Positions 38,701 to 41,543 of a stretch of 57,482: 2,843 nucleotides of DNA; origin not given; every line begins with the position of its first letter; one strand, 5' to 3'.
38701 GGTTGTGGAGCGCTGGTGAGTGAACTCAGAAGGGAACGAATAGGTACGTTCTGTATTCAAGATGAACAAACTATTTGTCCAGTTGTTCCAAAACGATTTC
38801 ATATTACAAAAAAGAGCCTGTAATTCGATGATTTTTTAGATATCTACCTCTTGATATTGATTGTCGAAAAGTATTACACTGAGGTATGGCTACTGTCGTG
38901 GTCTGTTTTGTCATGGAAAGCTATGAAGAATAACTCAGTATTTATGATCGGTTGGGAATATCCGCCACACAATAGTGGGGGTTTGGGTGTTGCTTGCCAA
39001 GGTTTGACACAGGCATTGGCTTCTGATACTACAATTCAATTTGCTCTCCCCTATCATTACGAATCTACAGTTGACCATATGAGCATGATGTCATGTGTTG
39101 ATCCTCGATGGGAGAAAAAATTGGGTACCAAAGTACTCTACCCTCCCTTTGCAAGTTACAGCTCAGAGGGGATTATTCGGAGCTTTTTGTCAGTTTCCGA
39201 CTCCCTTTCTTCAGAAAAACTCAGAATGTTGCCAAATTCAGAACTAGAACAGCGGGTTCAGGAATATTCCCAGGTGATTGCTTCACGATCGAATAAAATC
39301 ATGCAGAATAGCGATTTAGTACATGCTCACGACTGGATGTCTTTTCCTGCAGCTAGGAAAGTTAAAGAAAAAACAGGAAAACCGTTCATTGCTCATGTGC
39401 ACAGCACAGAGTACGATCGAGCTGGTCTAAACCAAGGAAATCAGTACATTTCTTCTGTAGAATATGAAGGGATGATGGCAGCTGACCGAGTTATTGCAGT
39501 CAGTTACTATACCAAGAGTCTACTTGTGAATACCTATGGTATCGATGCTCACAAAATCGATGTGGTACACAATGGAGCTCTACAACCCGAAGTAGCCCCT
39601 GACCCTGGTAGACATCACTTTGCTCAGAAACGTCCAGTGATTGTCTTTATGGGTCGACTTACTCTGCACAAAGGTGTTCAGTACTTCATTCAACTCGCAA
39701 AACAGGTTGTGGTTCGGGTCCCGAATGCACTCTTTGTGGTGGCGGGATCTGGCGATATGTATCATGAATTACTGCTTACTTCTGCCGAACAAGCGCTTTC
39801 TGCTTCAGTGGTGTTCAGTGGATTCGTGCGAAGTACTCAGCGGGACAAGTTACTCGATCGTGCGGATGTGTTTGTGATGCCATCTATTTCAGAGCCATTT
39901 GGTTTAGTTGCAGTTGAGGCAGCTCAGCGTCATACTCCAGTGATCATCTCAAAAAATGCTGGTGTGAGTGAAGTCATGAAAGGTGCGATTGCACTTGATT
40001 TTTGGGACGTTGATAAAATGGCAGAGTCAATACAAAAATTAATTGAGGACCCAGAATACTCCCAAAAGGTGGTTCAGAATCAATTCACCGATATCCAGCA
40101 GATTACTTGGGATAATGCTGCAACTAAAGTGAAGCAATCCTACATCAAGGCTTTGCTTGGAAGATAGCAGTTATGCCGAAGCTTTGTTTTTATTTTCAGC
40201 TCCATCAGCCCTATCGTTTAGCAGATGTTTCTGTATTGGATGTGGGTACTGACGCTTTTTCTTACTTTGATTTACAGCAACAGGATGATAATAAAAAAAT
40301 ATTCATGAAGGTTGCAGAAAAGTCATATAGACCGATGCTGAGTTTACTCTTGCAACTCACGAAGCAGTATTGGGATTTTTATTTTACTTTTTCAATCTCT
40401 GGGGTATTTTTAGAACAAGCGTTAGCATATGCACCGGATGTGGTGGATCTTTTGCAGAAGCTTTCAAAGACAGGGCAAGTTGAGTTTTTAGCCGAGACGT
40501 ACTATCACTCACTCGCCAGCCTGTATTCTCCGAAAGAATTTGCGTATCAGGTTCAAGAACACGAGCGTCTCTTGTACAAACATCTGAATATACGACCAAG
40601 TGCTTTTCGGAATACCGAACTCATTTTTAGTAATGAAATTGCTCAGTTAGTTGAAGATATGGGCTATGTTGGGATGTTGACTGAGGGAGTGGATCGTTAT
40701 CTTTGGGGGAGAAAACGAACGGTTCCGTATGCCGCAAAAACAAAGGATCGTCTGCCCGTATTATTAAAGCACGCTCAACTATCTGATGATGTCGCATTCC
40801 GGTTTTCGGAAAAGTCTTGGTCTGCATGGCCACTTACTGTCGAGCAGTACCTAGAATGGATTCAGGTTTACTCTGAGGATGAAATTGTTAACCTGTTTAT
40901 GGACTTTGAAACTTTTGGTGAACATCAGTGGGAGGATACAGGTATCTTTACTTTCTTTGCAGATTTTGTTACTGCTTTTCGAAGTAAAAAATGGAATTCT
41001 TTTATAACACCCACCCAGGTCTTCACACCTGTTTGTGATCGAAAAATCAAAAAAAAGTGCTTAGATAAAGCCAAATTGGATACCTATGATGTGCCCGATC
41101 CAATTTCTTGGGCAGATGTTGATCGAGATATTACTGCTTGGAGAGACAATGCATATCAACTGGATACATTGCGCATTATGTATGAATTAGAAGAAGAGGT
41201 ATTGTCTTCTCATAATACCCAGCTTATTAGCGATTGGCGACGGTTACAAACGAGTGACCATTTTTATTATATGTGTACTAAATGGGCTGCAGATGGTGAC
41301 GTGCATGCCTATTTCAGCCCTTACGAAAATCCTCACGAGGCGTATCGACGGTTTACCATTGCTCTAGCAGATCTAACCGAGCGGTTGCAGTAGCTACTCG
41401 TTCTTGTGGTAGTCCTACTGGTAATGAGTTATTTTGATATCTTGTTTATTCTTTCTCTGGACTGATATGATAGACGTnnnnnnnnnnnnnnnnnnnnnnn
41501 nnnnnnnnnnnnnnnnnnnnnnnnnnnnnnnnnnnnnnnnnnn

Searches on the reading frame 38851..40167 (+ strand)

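Call 65: search_protein_families(library=pfam, proteins=[window:38851-40167:+], max_evalue=0.00001)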
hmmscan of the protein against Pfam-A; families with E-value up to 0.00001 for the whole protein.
window:38851-40167:+ (438 aa): 7 families
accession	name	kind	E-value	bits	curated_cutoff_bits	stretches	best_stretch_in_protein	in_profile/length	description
PF00534.26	Glycos_transf_1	-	6.1e-33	114.2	26.4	1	255-410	9-168/172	Glycosyl transferases group 1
PF13692.12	Glyco_trans_1_4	-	1.5e-25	90.6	27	1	261-400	1-142/142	Glycosyl transferases group 1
PF20706.3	GT4-conflict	-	5.1e-20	72.2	26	1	131-426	58-384/385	Family 4 Glycosyltransferase in conflict systems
PF13439.12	Glyco_transf_4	-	2.5e-18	67.1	28.5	1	149-242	66-165/170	Glycosyltransferase Family 4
PF08323.17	Glyco_transf_5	-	8.2e-14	52.3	22.7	1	30-224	2-223/239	Starch synthase catalytic domain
PF13579.12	Glyco_trans_4_4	-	1.3e-13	52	29.7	1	154-242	72-158/158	Glycosyl transferase 4-like domain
PF00982.27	Glyco_transf_20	-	1.9e-07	30.6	32.5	1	332-422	366-462/473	Glycosyltransferase family 20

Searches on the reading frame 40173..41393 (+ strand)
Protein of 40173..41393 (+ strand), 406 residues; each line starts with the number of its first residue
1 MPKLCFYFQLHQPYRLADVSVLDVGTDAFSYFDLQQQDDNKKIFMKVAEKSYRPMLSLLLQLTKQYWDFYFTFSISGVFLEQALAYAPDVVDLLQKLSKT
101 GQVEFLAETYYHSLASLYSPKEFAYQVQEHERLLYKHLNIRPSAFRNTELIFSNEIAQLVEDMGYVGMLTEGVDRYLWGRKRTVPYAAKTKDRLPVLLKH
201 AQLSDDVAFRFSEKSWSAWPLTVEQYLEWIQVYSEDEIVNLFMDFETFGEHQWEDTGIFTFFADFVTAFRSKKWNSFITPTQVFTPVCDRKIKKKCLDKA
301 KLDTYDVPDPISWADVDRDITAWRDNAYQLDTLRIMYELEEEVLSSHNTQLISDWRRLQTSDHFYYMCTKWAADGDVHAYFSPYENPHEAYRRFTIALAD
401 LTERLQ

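Call 65: search_protein_families(library=pfam, proteins=[window:40173-41393:+], max_evalue=0.00001)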
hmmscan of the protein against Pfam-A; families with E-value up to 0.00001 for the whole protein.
window:40173-41393:+ (406 aa): 1 family
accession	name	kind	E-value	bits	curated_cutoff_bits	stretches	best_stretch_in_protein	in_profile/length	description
PF03065.20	Glyco_hydro_57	-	7.6e-63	213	21.2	1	6-290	2-285/291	Glycosyl hydrolase family 57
